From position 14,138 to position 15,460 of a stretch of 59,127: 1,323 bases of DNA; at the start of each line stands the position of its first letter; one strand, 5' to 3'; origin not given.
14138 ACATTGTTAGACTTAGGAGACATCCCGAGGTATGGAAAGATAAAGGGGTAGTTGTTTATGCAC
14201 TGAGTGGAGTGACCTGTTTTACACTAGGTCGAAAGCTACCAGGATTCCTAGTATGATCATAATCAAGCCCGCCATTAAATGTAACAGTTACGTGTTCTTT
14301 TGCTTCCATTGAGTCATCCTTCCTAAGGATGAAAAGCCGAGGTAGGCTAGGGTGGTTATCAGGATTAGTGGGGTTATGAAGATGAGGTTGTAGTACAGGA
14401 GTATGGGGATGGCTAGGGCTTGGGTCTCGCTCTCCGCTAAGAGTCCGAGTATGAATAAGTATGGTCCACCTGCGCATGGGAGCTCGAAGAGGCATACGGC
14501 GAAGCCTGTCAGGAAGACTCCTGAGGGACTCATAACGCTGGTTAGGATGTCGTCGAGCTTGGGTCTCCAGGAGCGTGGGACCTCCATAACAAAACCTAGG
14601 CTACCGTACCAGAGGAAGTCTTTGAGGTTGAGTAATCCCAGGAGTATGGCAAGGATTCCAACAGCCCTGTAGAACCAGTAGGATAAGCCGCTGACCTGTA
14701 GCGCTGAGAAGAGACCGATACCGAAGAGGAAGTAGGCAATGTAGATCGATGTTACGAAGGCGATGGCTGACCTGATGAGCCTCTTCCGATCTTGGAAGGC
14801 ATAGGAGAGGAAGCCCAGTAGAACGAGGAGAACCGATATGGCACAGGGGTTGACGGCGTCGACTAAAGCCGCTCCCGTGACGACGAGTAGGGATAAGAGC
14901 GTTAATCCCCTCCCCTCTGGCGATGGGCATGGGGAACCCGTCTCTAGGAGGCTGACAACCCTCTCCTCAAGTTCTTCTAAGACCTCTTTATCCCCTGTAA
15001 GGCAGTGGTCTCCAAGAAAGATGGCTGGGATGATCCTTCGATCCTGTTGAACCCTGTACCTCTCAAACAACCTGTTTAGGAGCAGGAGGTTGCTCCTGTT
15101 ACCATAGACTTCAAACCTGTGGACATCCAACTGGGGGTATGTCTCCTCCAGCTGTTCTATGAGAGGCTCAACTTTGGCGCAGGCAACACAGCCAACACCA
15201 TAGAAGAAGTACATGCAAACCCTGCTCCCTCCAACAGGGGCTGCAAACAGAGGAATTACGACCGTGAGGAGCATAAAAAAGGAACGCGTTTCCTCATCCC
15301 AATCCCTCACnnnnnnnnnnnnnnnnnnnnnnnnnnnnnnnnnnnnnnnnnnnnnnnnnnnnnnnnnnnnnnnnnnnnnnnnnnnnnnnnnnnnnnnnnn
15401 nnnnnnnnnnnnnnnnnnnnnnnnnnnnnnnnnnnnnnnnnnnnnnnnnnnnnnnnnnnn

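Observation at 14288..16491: Candidate archaeocin (halocin C8-like) cluster: 18-Cys secreted precursor + 2-TM protein + thioredoxin-DsbD fusion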

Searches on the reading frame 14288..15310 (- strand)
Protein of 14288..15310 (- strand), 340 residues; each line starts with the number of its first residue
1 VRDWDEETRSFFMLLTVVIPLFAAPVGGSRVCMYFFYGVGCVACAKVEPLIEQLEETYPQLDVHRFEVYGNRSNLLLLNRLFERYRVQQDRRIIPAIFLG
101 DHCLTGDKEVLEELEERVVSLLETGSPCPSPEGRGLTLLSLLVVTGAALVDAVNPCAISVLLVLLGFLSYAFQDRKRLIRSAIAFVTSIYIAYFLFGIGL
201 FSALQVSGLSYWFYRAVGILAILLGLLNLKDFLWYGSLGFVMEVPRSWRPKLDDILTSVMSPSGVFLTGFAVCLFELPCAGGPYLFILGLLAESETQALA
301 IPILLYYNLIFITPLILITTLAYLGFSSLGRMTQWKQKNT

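Call 4: search_protein_families(library=pfam, proteins=[window:14288-15310:-], max_evalue=1)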
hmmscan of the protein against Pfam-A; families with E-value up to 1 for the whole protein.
window:14288-15310:- (340 aa): 4 families
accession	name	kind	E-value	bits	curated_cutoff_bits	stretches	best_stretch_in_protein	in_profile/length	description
PF11139.14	SfLAP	-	3.8e-06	26.9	35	1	145-327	2-174/213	Sap, sulfolipid-1-addressing protein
PF13386.12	DsbD_2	-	0.0077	16.6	24.9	1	169-314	23-166/199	Cytochrome C biogenesis protein transmembrane region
PF00290.26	Trp_syntA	-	0.03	13.7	27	1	83-133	2-52/259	Tryptophan synthase alpha chain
PF07664.17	FeoB_C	-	0.26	11.5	26.6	1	216-259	6-51/54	Ferrous iron transport protein B C terminus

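Call 5: search_protein_families(library=ncbifam, proteins=[window:14288-15310:-], max_evalue=1)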
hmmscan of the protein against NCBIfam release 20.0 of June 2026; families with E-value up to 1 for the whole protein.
window:14288-15310:- (340 aa): 4 families
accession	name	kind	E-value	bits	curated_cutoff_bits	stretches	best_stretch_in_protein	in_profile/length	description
NF040495.1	tranport_ArsG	equivalog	0.065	12.6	200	1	149-334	15-196/225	aromatic aminobenezylarsenical efflux permease ArsG family transporter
NF047697.1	ThioredTrxAClost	equivalog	0.12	12.6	140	1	32-60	20-48/105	thioredoxin TrxA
TIGR02740.1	TraF-like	hypoth_equivalog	0.12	11.6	232.25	1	26-58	167-198/276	TraF-like protein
NF001419.0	PRK00293.1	subfamily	0.16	10.5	330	1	150-321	181-351/574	protein-disulfide reductase DsbD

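Call 12: find_related_loci(query=window:14288-15310:-, collection=genome_contigs, flank=10000)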
Query window:14288-15310:- (340 aa) in genome_contigs; peptide patterns used: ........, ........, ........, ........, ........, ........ (x = any residue, [..] = any of these).
162 stretches matched a pattern; 37 encode a relative of the query (tblastn E <= 1e-3); 37 distinct loci.
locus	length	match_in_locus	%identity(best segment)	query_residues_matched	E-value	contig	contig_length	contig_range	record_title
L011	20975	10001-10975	42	28-339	2e-75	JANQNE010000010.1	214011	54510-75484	MAG: Candidatus Nanoarchaeia archaeon isolate PL23a_bin.30 k99_2057350, whole genome shotgun sequence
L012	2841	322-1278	40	29-337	2e-75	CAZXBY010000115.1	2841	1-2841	MAG TPA_asm: Candidatus Woesearchaeota archaeon isolate binchicken_co49_137 genome assembly, contig: NODE_16974_length_2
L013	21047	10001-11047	40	11-339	3e-73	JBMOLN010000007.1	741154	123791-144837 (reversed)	MAG: Patescibacteria group bacterium isolate Betzabe_MAG025 MAG025_7, whole genome shotgun sequence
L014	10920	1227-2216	40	29-339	7e-73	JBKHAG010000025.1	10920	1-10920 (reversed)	MAG: Candidatus Woesearchaeota archaeon isolate D1M01_129 NODE_9600_length_10920_cov_11.729959, whole genome shotgun seq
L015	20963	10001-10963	41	21-339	2e-71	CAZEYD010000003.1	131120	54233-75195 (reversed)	MAG TPA_asm: Candidatus Woesearchaeota archaeon isolate binchicken_co47_27 genome assembly, contig: NODE_62_length_13112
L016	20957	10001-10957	40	31-339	8e-68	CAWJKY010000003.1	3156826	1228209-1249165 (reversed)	MAG: uncultured Alphaproteobacteria bacterium isolate MFD02416.bin.1.58 genome assembly, contig: contig_90, whole genome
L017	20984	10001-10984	39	21-339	5e-65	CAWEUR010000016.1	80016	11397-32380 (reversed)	MAG: uncultured Alphaproteobacteria bacterium isolate MFD05684.bin.2.222 genome assembly, contig: contig_13036, whole ge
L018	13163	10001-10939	40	36-339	2e-67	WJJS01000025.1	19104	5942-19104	MAG: Candidatus Woesearchaeota archaeon isolate Bin_272 k141_2950587, whole genome shotgun sequence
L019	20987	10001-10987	38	13-339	8e-60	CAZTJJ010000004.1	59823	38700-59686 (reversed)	MAG TPA_asm: uncultured Thermotogae bacterium isolate binchicken_co13_397 genome assembly, contig: NODE_391_length_59823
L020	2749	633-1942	41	29-339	2e-44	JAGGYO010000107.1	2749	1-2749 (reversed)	MAG: bacterium isolate AUK180 PB_MBMC_134_c_000000000019, whole genome shotgun sequence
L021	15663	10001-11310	41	29-339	7e-44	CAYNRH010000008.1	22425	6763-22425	MAG TPA_asm: uncultured archaeon isolate binchicken_co357_130 genome assembly, contig: NODE_855_length_22425_cov_9.28301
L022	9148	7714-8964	40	31-339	1e-43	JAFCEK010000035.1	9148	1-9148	MAG: Candidatus Aenigmatarchaeota archaeon isolate Meg22_1214_Bin_103 Meg22_1214_Bin_103_scaffold_29786, whole genome sh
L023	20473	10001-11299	35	17-339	2e-41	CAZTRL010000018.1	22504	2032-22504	MAG TPA_asm: uncultured archaeon isolate binchicken_co151_62 genome assembly, contig: NODE_3171_length_22504_cov_8.12258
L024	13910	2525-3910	39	5-339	5e-40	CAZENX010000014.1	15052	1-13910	MAG TPA_asm: uncultured Methanosarcinales archaeon isolate binchicken_co178_239 genome assembly, contig: NODE_4963_lengt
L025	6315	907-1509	41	144-339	1e-39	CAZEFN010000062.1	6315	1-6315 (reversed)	MAG TPA_asm: Candidatus Woesearchaeota archaeon isolate SRP118108_co2_391 genome assembly, contig: k141_770236, whole ge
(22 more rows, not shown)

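Call 49: search_solved_structures(query=window:14288-15310:-, max_evalue=10)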
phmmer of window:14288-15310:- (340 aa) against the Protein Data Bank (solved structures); distinct sequences matched with E-value up to 10: 19.
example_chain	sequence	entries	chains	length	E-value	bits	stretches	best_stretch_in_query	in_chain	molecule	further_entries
2n5a_A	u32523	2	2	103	0.0013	21.2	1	23-68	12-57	Thioredoxin-1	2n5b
2i9h_A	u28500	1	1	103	0.0018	20.7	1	23-68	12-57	Thioredoxin I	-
3f3q_A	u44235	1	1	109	0.002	20.6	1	23-68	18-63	Thioredoxin-1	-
3f3r_A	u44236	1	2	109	0.047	16.1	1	23-68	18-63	Thioredoxin-1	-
2e0q_A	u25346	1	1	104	0.3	13.4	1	29-64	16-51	thioredoxin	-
5huv_A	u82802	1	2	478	0.43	12.9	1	215-269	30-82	Alpha,alpha-trehalose-phosphate synthase [UDP-forming]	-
5hut_A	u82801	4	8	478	0.43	12.9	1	215-269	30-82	Alpha,alpha-trehalose-phosphate synthase [UDP-forming]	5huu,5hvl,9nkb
9niq_A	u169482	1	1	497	0.45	12.9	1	215-269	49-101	Alpha,alpha-trehalose-phosphate synthase [UDP-forming]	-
6g61_A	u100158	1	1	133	0.46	12.8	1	27-74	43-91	Thioredoxin O1, mitochondrial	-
9ph2_A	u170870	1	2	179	0.54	12.6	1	31-102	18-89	Thiol:disulfide interchange protein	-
6g62_A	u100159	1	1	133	0.58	12.5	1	27-74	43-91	Thioredoxin O2, mitochondrial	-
3hd5_A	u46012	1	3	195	0.6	12.5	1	31-102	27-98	Thiol:disulfide interchange protein dsbA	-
1gh2_A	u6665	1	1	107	0.93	11.8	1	27-68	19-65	THIOREDOXIN-LIKE PROTEIN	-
8xyw_A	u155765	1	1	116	1.3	11.4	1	32-68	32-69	De novo designed Trx-3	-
6qky_A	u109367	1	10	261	1.3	11.4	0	93-173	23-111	Tryptophan synthase alpha chain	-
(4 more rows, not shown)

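Call 50: find_homologous_proteins(query=window:14288-15274:-, max_evalue=0.00001)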
Query window:14288-15274:- (328 aa): 397 proteins with E <= 0.00001 among 8000 candidates; the best 120 are listed.
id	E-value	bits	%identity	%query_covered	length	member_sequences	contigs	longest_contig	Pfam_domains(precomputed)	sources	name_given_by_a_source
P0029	4.6e-199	678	100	94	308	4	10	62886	PF11139.15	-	-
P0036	9.9e-137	474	65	99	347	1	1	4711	PF11139.15,PF13386.13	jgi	-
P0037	1.3e-136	473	67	97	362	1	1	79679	PF11139.15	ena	-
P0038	1.4e-133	463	66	95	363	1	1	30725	PF11139.15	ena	-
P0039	1.5e-126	440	62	95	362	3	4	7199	PF11139.15,PF13386.13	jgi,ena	-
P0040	1.1e-124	434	62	97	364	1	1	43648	PF13386.13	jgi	jgi:cytochrome c biogenesis protein CcdA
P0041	2.0e-122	427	60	95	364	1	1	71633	PF13386.13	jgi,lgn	jgi:cytochrome c biogenesis protein CcdA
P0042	4.6e-122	425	66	88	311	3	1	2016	PF11139.15,PF13386.13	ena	-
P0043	2.4e-121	423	57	100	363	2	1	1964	PF11139.15,PF13386.13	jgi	-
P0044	2.2e-113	397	58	95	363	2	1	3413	PF11139.15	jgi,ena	-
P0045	6.0e-113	395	55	94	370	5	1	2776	PF18949.6,PF11139.15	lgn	-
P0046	7.7e-113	395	58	95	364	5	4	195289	PF11139.15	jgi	jgi:cytochrome c biogenesis protein CcdA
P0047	9.2e-113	395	57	94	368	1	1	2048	-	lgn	-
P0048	1.8e-112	394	55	99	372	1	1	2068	-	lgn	-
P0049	4.1e-112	393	55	100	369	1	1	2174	-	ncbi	-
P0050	4.8e-112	392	53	100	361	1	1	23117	PF02683.23,PF11139.15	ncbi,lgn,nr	ncbi:hypothetical protein JXA85_06950 [Candidatus Woesearchaeota archaeon]|nr:hypothetical protein [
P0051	5.6e-112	392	56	95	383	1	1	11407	PF11139.15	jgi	jgi:cytochrome c biogenesis protein CcdA/glutaredoxin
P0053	6.5e-112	392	54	95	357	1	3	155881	PF11139.15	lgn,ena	-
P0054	1.0e-111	391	53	95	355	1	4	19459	PF02683.23,PF11139.15,PF13386.13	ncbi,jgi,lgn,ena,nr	ncbi:hypothetical protein COV13_03605 [Candidatus Woesearchaeota archaeon CG10_big_fil_rev_8_21_14_0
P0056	1.9e-111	391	53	99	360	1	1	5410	PF11139.15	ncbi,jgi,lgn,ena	-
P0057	8.3e-111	388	57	94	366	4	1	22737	PF11139.15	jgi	jgi:cytochrome c biogenesis protein CcdA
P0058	2.0e-110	387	54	95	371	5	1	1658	PF11139.15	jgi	-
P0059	3.6e-110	386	58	95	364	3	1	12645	PF11139.15,PF13386.13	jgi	-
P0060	3.8e-110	386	55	95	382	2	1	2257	PF11139.15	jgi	-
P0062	6.9e-110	385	54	95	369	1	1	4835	PF11139.15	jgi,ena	jgi:cytochrome c biogenesis protein CcdA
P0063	9.7e-110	385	55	96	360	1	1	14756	PF11139.15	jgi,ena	-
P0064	1.0e-109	385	55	95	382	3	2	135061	PF11139.15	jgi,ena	-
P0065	1.2e-109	385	54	100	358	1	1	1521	PF13386.13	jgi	-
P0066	1.4e-109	384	53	99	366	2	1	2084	PF11139.15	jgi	jgi:cytochrome c biogenesis protein CcdA/glutaredoxin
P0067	2.2e-109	384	54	95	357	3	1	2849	PF11139.15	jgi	jgi:cytochrome c biogenesis protein CcdA/glutaredoxin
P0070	3.1e-109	383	52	100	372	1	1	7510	PF00462.31,PF02683.23,PF11139.15,PF13386.13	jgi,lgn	-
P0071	4.9e-109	383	54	96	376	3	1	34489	PF02683.23,PF11139.15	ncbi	-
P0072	5.6e-109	382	55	95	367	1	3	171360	PF02683.23,PF11139.15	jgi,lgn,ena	-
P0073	6.7e-109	382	54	96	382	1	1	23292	PF02683.23,PF11139.15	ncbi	ncbi:MAG: cytochrome c biogenesis protein CcdA [Candidatus Micrarchaeia archaeon]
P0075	1.4e-108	381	54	95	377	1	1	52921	PF11139.15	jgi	jgi:cytochrome c biogenesis protein CcdA/glutaredoxin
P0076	1.4e-108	381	53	100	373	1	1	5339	PF11139.15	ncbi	-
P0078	1.8e-108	381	55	94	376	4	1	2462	PF11139.15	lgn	-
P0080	2.2e-108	380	54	94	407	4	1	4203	PF11139.15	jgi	-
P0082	3.6e-108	380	55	97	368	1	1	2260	PF02683.23,PF11139.15,PF13386.13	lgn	-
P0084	4.3e-108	380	56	94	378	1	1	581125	PF11139.15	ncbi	ncbi:MAG: cytochrome c biogenesis protein CcdA [Candidatus Diapherotrites archaeon]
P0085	6.4e-108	379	55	95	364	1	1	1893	PF11139.15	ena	-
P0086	1.3e-107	378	56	98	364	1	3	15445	PF11139.15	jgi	jgi:cytochrome c biogenesis protein CcdA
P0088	1.7e-107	378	54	95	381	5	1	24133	PF11139.15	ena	-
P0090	2.0e-107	377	54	94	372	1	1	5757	PF02683.23,PF11139.15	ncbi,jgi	jgi:cytochrome c biogenesis protein CcdA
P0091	2.9e-107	377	55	94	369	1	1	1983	PF11139.15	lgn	-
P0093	3.3e-107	377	54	95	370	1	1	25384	PF11139.15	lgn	-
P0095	4.0e-107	376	56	94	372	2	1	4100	PF11139.15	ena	-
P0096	4.4e-107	376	53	94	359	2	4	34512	PF11139.15,PF13386.13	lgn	-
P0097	6.9e-107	376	53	97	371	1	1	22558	PF11139.15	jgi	jgi:cytochrome c biogenesis protein CcdA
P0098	1.2e-106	375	53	95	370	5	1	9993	PF11139.15,PF13386.13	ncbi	-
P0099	1.8e-106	374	55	95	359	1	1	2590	PF02683.23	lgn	-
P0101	2.9e-106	373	52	95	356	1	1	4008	PF11139.15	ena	-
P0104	3.7e-106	373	54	96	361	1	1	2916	PF02683.23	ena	-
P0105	3.7e-106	373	54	95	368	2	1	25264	PF11139.15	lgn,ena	-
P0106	5.3e-106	373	51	100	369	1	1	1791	PF11139.15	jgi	jgi:cytochrome c biogenesis protein CcdA/glutaredoxin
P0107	8.1e-106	372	55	94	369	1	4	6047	PF02683.23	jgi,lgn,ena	-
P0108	8.5e-106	372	54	96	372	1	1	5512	PF11139.15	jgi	jgi:cytochrome c biogenesis protein CcdA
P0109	9.6e-106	372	54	96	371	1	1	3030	PF11139.15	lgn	-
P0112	1.5e-105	371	54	94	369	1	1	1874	PF02683.23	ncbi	-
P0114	1.8e-105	371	54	94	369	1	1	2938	PF11139.15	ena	-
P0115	1.9e-105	371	54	95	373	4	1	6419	PF11139.15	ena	-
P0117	4.2e-105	370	54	95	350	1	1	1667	PF11139.15,PF13386.13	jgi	jgi:cytochrome c biogenesis protein CcdA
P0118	5.2e-105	369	55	94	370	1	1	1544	PF02683.23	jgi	-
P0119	6.3e-105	369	53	95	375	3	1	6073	PF11139.15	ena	-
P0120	7.5e-105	369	53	95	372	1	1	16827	PF11139.15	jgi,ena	-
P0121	8.9e-105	369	52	95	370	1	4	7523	PF02683.23,PF11139.15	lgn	-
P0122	8.9e-105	369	52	99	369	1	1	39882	PF11139.15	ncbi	ncbi:MAG: cytochrome c biogenesis protein CcdA [archaeon]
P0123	1.9e-104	368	52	95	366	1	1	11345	PF02683.23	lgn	-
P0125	2.0e-104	367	54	95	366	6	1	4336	PF11139.15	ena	-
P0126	2.1e-104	367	54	94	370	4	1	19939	PF02683.23,PF11139.15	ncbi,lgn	-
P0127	2.8e-104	367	51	94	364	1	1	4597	PF11139.15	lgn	-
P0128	3.1e-104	367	54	94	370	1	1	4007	PF02683.23,PF11139.15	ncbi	ncbi:MAG: cytochrome c biogenesis protein CcdA [Candidatus Woesearchaeota archaeon]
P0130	3.2e-104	367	53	95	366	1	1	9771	PF11139.15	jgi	-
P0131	4.2e-104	366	54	94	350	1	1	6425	PF02683.23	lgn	-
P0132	4.6e-104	366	53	98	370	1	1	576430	PF11139.15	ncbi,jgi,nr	ncbi:hypothetical protein C4573_03265 [Candidatus Woesearchaeota archaeon]|nr:MAG: hypothetical prot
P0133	6.6e-104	366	52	95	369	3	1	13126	PF13386.13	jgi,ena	-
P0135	1.1e-103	365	55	94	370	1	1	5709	PF02683.23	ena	-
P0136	1.1e-103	365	53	94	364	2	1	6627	PF11139.15,PF13386.13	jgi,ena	-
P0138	1.2e-103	365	52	97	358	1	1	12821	PF11139.15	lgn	-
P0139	1.7e-103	364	53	94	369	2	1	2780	PF11139.15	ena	-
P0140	1.9e-103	364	53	94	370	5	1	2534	PF11139.15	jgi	jgi:cytochrome c biogenesis protein CcdA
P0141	3.0e-103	364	53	95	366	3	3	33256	PF11139.15,PF13386.13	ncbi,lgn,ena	-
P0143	3.4e-103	363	51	97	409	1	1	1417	PF02683.23,PF11139.15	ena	-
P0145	4.9e-103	363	53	95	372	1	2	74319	PF02683.23,PF11139.15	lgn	-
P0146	5.6e-103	363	52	94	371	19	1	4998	PF02683.23,PF11139.15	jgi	-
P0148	5.7e-103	363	52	95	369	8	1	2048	PF11139.15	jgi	jgi:cytochrome c biogenesis protein CcdA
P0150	7.5e-103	362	54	95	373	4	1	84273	PF11139.15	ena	-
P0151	8.0e-103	362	51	95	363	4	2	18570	PF11139.15,PF13386.13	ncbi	-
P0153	1.1e-102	362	51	95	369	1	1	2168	PF13386.13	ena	-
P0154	1.2e-102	362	54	93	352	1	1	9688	PF13386.13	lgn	-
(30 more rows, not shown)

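Call 51: find_encoding_contigs(protein=P0037, flank=5000, max_places=1)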
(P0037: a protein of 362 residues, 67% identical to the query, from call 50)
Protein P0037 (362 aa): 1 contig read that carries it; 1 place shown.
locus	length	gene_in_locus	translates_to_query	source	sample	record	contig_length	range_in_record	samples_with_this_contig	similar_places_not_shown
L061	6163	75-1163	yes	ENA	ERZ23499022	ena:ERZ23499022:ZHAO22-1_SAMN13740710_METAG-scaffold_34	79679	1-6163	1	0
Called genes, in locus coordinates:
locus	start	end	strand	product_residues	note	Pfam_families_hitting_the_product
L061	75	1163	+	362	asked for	PF11139:SfLAP (weak)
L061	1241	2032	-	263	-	PF13489:Methyltransf_23 (weak), PF13847:Methyltransf_31, PF08241:Methyltransf_11, PF08242:Methyltransf_12, PF13649:Methyltransf_25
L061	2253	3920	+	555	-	PF00682:HMGL-like, PF22617:HCS_D2, PF08502:LeuA_dimer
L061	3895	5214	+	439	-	PF00330:Aconitase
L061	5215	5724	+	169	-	PF00694:Aconitase_C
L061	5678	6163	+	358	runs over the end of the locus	PF00180:Iso_dh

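Call 52: find_encoding_contigs(protein=P0040, flank=5000, max_places=1)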
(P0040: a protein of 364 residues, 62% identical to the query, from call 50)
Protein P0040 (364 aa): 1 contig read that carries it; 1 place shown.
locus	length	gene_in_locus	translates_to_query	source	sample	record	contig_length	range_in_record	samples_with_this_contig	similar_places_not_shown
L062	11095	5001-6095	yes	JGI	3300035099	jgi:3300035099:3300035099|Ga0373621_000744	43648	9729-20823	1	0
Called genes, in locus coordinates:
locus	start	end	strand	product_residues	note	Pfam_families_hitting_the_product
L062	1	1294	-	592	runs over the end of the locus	PF00664:ABC_membrane, PF00005:ABC_tran, PF00004:AAA (faint), PF13304:AAA_21 (faint)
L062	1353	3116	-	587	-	PF00664:ABC_membrane, PF00005:ABC_tran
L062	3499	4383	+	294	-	-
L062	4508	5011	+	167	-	-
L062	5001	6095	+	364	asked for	PF13386:DsbD_2 (weak)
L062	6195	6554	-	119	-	PF01592:NifU_N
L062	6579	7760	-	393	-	PF00266:Aminotran_5, PF01041:DegT_DnrJ_EryC1, PF01212:Beta_elim_lyase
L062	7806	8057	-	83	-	PF01206:TusA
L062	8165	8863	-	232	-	-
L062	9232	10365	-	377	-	-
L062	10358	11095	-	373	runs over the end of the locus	PF27341:AF_0896_M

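Call 53: find_encoding_contigs(protein=P0046, flank=5000, max_places=1)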
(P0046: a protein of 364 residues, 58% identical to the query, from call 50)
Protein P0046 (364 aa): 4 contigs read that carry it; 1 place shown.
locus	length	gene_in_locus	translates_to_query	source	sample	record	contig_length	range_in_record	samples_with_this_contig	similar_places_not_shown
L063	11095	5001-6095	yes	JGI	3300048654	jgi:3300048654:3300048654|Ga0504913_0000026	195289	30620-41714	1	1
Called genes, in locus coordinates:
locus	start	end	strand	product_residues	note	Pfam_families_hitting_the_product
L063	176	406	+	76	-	-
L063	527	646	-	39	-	-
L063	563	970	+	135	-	PF18894:PhageMetallopep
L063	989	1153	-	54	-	-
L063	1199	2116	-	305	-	PF02463:SMC_N (faint), PF00005:ABC_tran, PF13304:AAA_21 (weak)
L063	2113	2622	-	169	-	-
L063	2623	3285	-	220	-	-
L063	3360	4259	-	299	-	-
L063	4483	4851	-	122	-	-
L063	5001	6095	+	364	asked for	PF11139:SfLAP (faint)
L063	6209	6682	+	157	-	PF12675:DUF3795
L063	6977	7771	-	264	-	-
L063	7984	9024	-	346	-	PF02615:Ldh_2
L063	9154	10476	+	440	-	PF01676:Metalloenzyme, PF10143:PhosphMutase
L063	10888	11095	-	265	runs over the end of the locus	PF01171:ATP_bind_3, PF03054:tRNA_Me_trans (weak)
